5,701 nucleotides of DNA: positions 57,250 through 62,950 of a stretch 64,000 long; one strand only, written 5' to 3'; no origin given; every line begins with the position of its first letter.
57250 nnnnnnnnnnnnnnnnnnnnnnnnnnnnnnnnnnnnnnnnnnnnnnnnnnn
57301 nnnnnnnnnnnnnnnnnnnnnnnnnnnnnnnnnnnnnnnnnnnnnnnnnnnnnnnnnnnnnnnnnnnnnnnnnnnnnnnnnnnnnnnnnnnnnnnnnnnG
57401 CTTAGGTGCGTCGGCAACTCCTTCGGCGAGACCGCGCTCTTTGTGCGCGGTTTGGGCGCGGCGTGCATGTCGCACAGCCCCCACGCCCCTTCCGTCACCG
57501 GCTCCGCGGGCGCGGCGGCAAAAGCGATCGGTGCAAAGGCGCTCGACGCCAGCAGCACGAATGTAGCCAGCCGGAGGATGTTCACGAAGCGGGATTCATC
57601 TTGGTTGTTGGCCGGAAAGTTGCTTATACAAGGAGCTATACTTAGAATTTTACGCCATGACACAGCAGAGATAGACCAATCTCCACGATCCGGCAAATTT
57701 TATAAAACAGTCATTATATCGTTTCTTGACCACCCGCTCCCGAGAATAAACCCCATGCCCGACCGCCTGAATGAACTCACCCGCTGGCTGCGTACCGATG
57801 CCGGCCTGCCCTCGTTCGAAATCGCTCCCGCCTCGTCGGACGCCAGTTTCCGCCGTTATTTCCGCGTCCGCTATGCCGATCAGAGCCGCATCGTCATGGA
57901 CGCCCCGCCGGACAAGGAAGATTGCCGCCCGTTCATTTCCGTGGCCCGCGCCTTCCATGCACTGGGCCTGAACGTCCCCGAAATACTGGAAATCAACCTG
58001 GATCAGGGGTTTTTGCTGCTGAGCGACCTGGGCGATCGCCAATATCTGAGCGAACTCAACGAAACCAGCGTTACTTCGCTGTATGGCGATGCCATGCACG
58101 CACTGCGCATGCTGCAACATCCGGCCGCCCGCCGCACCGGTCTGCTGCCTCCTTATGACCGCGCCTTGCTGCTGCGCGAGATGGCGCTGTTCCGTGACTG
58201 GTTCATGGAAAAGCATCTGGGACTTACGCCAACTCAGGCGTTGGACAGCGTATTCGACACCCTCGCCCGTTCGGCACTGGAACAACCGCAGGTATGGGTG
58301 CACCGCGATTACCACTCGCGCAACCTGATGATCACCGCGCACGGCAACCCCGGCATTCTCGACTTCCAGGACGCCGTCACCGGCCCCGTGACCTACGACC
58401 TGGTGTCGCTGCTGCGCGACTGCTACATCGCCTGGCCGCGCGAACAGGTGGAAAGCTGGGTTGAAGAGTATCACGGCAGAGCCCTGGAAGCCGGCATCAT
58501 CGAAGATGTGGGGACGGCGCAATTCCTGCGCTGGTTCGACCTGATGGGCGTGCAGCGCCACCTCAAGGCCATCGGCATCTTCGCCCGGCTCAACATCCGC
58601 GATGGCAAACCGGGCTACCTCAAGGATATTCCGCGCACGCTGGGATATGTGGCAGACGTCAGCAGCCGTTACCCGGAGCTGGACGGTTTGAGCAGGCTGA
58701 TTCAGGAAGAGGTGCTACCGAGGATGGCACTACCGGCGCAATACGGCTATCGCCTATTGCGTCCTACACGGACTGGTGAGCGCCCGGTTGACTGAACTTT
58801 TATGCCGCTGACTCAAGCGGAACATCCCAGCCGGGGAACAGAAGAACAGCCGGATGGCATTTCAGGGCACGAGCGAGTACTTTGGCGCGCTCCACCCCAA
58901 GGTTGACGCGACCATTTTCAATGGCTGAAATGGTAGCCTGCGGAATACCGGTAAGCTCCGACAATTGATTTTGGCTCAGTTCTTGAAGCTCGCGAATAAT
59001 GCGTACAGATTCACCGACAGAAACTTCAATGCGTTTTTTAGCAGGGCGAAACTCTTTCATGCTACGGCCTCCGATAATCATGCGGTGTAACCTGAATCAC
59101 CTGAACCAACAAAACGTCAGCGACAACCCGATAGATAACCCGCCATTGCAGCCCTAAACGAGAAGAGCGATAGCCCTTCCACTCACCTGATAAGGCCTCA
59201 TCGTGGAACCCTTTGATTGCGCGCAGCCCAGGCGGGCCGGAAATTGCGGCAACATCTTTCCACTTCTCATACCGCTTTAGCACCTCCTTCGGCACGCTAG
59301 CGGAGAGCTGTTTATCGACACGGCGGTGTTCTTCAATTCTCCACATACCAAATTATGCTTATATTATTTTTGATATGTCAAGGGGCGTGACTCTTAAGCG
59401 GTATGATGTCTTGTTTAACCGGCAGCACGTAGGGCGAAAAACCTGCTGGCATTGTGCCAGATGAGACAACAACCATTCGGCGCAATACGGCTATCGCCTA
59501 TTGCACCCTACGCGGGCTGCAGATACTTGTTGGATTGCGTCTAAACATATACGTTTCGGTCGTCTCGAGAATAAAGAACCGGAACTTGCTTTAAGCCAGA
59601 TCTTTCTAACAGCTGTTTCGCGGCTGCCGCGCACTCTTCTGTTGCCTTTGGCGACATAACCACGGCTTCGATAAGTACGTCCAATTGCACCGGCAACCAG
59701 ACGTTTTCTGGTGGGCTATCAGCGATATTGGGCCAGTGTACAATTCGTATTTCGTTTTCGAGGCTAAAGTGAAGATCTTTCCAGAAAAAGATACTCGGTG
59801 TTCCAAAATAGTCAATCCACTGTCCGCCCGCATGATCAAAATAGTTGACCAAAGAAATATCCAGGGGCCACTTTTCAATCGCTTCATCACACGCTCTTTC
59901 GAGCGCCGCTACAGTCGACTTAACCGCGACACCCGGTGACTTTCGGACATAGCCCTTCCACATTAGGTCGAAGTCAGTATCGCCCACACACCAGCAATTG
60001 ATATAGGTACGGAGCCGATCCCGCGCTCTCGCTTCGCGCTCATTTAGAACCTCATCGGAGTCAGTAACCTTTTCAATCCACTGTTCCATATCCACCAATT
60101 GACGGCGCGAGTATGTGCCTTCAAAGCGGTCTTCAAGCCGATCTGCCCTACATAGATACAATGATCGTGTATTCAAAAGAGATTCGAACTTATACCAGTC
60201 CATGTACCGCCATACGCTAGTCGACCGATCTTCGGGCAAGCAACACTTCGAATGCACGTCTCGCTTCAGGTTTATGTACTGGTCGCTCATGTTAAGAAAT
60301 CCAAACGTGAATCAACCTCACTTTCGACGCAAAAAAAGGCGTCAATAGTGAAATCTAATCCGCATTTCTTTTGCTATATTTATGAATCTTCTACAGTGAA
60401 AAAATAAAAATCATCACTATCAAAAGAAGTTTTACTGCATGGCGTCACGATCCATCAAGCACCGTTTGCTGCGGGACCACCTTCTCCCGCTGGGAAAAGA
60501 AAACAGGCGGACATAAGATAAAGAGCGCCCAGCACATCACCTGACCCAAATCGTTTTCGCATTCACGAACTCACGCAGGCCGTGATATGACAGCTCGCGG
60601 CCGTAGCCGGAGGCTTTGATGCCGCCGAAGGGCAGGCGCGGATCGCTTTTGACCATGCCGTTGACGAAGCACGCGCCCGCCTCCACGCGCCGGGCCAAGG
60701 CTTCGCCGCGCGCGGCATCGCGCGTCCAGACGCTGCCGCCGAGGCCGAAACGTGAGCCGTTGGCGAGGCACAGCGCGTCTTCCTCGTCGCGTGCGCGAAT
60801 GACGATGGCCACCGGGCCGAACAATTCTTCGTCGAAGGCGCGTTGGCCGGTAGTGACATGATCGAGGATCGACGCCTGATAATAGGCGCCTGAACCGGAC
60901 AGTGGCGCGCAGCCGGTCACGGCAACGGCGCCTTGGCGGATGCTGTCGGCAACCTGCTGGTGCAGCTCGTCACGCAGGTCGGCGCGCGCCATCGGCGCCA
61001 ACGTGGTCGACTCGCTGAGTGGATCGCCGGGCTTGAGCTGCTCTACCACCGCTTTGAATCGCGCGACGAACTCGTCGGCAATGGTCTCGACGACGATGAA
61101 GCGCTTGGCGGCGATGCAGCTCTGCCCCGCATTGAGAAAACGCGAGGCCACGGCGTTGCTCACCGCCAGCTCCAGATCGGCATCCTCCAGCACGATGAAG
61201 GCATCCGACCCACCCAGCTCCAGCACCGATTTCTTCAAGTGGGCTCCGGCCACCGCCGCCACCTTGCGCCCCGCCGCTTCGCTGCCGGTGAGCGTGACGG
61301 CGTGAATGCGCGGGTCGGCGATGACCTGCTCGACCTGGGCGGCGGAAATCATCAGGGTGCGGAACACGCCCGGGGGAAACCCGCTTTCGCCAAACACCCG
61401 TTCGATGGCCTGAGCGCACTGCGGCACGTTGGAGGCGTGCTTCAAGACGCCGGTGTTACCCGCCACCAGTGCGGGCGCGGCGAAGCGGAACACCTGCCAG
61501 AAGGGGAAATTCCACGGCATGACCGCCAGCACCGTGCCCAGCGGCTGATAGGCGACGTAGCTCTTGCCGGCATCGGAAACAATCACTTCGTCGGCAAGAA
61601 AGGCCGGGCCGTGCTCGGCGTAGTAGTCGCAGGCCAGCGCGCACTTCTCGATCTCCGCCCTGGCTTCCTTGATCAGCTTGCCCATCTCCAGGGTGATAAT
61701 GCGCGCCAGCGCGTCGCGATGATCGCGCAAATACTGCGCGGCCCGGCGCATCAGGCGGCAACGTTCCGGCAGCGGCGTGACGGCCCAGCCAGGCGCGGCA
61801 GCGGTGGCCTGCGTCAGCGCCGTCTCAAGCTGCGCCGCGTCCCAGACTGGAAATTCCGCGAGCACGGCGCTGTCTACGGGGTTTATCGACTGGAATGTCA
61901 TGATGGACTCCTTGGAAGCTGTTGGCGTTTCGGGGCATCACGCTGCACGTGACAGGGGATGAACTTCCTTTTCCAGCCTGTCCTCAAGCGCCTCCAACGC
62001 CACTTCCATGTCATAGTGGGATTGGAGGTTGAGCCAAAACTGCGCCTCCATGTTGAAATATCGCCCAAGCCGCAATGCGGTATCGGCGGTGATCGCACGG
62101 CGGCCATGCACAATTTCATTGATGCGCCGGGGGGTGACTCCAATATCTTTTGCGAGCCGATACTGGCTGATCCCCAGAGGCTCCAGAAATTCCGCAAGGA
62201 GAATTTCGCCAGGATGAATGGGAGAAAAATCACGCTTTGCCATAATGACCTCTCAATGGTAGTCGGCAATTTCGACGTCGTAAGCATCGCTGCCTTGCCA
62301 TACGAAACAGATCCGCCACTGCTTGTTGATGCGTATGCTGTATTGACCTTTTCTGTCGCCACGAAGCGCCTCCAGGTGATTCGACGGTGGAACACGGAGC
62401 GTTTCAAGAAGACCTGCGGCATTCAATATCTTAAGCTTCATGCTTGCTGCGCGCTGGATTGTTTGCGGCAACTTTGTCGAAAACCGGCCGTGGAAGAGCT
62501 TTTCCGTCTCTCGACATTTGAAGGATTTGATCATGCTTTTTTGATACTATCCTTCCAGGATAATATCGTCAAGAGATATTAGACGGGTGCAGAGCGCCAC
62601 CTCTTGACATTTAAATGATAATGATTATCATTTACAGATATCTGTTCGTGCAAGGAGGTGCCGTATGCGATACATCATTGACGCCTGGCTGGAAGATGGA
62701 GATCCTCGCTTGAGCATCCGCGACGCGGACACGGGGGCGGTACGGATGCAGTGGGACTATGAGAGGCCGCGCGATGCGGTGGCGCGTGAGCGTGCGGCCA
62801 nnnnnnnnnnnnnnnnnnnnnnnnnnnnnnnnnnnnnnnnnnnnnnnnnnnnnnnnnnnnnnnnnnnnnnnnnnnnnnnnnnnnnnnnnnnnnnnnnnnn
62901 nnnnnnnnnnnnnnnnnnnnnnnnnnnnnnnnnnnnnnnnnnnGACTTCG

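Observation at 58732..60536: RelE/HTH toxin-antitoxin cassette plus low-GC DUF2971-like gene inserted at the 3' end of amgK, bounded by a 38-bp direct repeat; murU partner absent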

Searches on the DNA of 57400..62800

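Call 67: search_rna_families(source=window, start=57400, end=62800, threshold=evalue, max_evalue=1)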
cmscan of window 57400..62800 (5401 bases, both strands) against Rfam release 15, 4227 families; matches with E-value up to 1: 0.
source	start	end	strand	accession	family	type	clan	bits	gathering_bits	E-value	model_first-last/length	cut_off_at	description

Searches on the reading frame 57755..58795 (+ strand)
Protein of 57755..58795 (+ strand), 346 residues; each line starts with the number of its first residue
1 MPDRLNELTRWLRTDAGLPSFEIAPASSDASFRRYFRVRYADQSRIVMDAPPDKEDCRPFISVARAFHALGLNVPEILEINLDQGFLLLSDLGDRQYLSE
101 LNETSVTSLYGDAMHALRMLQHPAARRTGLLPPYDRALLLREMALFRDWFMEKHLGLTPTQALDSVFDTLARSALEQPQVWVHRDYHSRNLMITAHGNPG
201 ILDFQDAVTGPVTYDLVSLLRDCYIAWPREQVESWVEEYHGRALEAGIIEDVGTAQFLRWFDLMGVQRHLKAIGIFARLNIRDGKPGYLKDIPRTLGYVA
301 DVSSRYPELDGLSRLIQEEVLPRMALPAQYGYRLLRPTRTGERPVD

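Call 6: search_protein_families(library=pfam, proteins=[window:57755-58795:+], max_evalue=0.01)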
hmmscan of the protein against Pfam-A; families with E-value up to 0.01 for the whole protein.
window:57755-58795:+ (346 aa): 2 families
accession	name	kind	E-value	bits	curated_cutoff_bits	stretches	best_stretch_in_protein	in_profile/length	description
PF01636.29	APH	-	1.3e-33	117.2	23.2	1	23-240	2-230/239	Phosphotransferase enzyme family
PF02958.26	EcKL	-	0.00047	20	22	1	168-242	201-284/294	Ecdysteroid kinase-like family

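Call 9: search_protein_families(library=ncbifam, proteins=[window:57755-58795:+], max_evalue=0.1)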
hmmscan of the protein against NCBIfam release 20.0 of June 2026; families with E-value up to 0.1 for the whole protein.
window:57755-58795:+ (346 aa): 5 families
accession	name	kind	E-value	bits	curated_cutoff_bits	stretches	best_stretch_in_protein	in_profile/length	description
NF045759.1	NamurgluKinAmgK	equivalog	5.8e-89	298.4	550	1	3-318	2-321/324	N-acetylmuramate/N-acetylglucosamine kinase AmgK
NF045698.1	MurGlcNAcKinAmgK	equivalog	3.7e-31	108.7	500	2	59-318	83-352/360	N-acetylmuramate/N-acetylglucosamine kinase AmgK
NF008738.0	PRK11768.1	equivalog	0.00014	21.4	194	1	161-222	177-238/327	serine/threonine protein kinase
TIGR01767.2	MTRK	equivalog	0.0046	16.1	275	1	165-227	212-273/401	S-methyl-5-thioribose kinase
NF003558.0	PRK05231.1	equivalog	0.0077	15.2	271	1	163-230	170-238/322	homoserine kinase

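Call 14: find_related_loci(query=window:57755-58717:+, collection=genome_contigs, flank=6000)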
Query window:57755-58717:+ (321 aa) in genome_contigs; peptide patterns used: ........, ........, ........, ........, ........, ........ (x = any residue, [..] = any of these).
599 stretches matched a pattern (row limit reached: there are more); 583 encode a relative of the query (tblastn E <= 1e-3); the best 80 are kept; 80 distinct loci.
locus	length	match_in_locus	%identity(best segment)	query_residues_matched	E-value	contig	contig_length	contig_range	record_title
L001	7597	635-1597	93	1-321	0e+0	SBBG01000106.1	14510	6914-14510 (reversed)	MAG: Gammaproteobacteria bacterium isolate Bin_2_1_1 Ba_contig38445, whole genome shotgun sequence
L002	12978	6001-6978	71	1-320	1e-154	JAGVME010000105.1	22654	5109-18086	MAG: Gammaproteobacteria bacterium isolate SW_26 c_000000127546, whole genome shotgun sequence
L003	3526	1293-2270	70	1-320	7e-151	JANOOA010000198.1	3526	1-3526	MAG: Gammaproteobacteria bacterium isolate VAR_43_metabat_261 VAR_43_k141_4369005, whole genome shotgun sequence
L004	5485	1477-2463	66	1-321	3e-143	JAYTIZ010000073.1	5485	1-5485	MAG: Gammaproteobacteria bacterium isolate GFS_287 GFS_287_72, whole genome shotgun sequence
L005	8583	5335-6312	64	1-321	2e-137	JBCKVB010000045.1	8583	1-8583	Gammaproteobacteria bacterium isolate SLM_LV1_0208-L22 Node_45_length_8583_cov_87.314438, whole genome shotgun sequence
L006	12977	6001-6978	66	1-321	6e-137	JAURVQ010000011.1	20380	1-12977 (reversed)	MAG: Gammaproteobacteria bacterium isolate E1_concoct.bin.78 E1_k141_42180, whole genome shotgun sequence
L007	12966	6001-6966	67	1-320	2e-136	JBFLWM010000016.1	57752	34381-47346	MAG: Pseudomonadota bacterium isolate MAG032 MAG032_16, whole genome shotgun sequence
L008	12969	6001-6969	66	1-321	4e-135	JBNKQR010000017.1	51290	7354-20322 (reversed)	MAG: Thiohalomonadaceae bacterium isolate G1.bin.1.strict NODE_17_length_51290_cov_6.258860, whole genome shotgun sequen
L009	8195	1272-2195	69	4-309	7e-135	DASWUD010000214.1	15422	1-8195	MAG TPA_asm: Gammaproteobacteria bacterium isolate SMAG_U3593 k141_271795, whole genome shotgun sequence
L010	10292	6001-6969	65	1-321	8e-135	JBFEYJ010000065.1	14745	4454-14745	MAG: Thiohalomonadaceae bacterium isolate Mix_mud09.2021.07.50 k141_1629026_length_14745_cov_17.4189, whole genome shotg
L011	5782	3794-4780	64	1-321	4e-134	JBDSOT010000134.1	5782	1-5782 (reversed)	MAG: Gammaproteobacteria bacterium isolate cluster1_bin.446 k127_9588611, whole genome shotgun sequence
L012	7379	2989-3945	64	1-317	2e-133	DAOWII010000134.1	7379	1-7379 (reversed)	MAG TPA_asm: Chromatiales bacterium isolate CSMAG_2039 CSMAG_2039_k141_6377225_length_7379_cov_9.0000, whole genome shot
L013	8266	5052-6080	62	1-321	3e-133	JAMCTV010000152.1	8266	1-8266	MAG: Gammaproteobacteria bacterium isolate FK_Sedi_A_Bin.151 NODE_23897_length_8266_cov_2.38113, whole genome shotgun se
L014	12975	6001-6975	63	1-321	9e-133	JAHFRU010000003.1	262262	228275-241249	MAG: Gammaproteobacteria bacterium isolate nzgw581 NODE_10_length_262263_cov_10.200990, whole genome shotgun sequence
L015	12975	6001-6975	64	1-320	6e-133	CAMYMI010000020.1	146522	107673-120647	MAG: uncultured Ectothiorhodospiraceae bacterium isolate ES_Gamma_050 genome assembly, contig: scaffold_400, whole genom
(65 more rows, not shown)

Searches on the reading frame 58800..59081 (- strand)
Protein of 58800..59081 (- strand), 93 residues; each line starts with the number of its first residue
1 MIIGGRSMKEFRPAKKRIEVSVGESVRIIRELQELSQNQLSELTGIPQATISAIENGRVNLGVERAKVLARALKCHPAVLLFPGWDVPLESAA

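Call 6: search_protein_families(library=pfam, proteins=[window:58800-59081:-], max_evalue=0.01)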
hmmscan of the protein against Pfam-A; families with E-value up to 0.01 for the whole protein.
window:58800-59081:- (93 aa): 8 families
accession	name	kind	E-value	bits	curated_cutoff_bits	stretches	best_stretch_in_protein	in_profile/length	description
PF01381.28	HTH_3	-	8.3e-15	55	23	1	27-79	2-54/55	Helix-turn-helix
PF13560.12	HTH_31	-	1.6e-08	35.2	27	1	23-78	3-59/64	Helix-turn-helix domain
PF13443.12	HTH_26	-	1.5e-06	28.8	22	1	31-78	7-55/63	Cro/C1-type HTH DNA-binding domain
PF12844.13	HTH_19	-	7.8e-06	26.1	30.2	1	23-74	1-52/64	Helix-turn-helix domain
PF13413.12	HTH_25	-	4.8e-05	23.5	24.6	1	27-59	3-35/62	Helix-turn-helix domain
PF13744.12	HTH_37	-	0.00017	21.8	27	1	14-60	11-57/80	Helix-turn-helix domain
PF20432.4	Xre-like-HTH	-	0.0035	18.1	25.8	1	26-62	15-51/63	Antitoxin Xre-like helix-turn-helix domain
PF15731.11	MqsA_antitoxin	-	0.0072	16.9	30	1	11-80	57-127/131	Antitoxin component of bacterial toxin-antitoxin system, MqsA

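Call 9: search_protein_families(library=ncbifam, proteins=[window:58800-59081:-], max_evalue=0.1)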
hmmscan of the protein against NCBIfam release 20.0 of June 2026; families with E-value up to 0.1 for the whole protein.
window:58800-59081:- (93 aa): 22 families
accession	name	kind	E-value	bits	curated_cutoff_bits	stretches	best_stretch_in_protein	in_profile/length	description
NF006015.0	PRK08154.1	subfamily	2.5e-07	30.2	204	1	9-81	18-90/314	anaerobic benzoate catabolism transcriptional regulator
TIGR03070.1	couple_hipB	subfamily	7.8e-07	29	71.65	1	23-64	4-45/58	type II toxin-antitoxin system Y4mF family antitoxin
TIGR03830.1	CxxCG_CxxCG_HTH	subfamily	1.5e-06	28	61.8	1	9-80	52-123/127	type II TA system antitoxin MqsA family protein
NF007257.0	PRK09706.1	subfamily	3.4e-06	26.9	101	1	21-83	5-67/135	transcriptional repressor DicA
NF047948.1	male_kill_WMK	equivalog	2.3e-05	24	300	1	18-88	2-71/300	WO male-killing family protein Wmk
NF007408.0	PRK09943.1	equivalog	3.6e-05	23.4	211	1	19-64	5-50/185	HTH-type transcriptional regulator PuuR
NF007271.0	PRK09726.1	equivalog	0.00064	19.7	79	1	24-57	15-48/88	type II toxin-antitoxin system antitoxin HipB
NF041951.1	phage_RstR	subfamily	0.002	18.3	80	1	22-76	3-57/108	RstR family transcriptional repressor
TIGR02607.1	antidote_HigA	equivalog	0.0021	17.9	47.7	1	19-81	4-67/81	HigA family addiction module antitoxin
NF006328.0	PRK08558.1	equivalog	0.0026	17.4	184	1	25-74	13-63/238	adenine phosphoribosyltransferase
TIGR00270.2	TIGR00270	equivalog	0.0032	17.3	110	1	19-74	73-128/159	multiprotein bridging factor aMBF1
NF041265.1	NadS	equivalog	0.0071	16.6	60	1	24-77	33-85/94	NadS family protein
NF052239.1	antitox_spr1629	equivalog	0.01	14.9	335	1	22-72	3-53/377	spr1629 family repressor/antitoxin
TIGR02612.1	mob_myst_A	hypoth_equivalog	0.014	15.3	122.6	1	25-76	29-82/150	mobile mystery protein A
NF010465.0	PRK13890.1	equivalog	0.017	15.2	96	1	27-81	12-65/121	conjugal transfer protein TrbA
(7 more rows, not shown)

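Call 10: search_protein_families(library=padloc, proteins=[window:58800-59081:-], max_evalue=1)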
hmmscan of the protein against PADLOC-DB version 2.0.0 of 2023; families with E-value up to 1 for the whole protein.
window:58800-59081:- (93 aa): 18 families
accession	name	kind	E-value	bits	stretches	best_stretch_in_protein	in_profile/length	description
PDLC02926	HTH_VI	-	1.9e-08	32.4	1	22-82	2-62/92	-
PDLC03665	Control_protein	-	8.2e-08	30.4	1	16-81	3-69/77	control protein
PDLC03953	RmrA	-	4.7e-07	27.4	1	20-75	4-59/373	-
PDLC03671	Control_protein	-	5.2e-07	27.8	1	22-76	15-69/84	control protein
PDLC04142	capH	-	1.7e-06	27.1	1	21-74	6-59/103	capH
PDLC03954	RmrA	-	2.4e-06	24.7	1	18-80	7-69/380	-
PDLC03536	REase_II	-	1.7e-05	22.6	1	25-77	14-66/237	Type II restriction enzyme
PDLC03666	Control_protein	-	2.4e-05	22.7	1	21-74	6-59/77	control protein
PDLC03664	Control_protein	-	0.00017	19.9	1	20-80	12-72/74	control protein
PDLC03949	RmrA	-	0.00045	17.2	1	27-79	8-60/363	-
PDLC03946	RmrA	-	0.00071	16.4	1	26-74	7-55/357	-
PDLC03951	RmrA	-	0.0011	16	1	23-80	10-67/400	-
PDLC03947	RmrA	-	0.002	15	1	15-63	5-53/383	-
PDLC03948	RmrA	-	0.0076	13.2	2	23-75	10-62/397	-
PDLC03943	RmrA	-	0.02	12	1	23-79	4-60/370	-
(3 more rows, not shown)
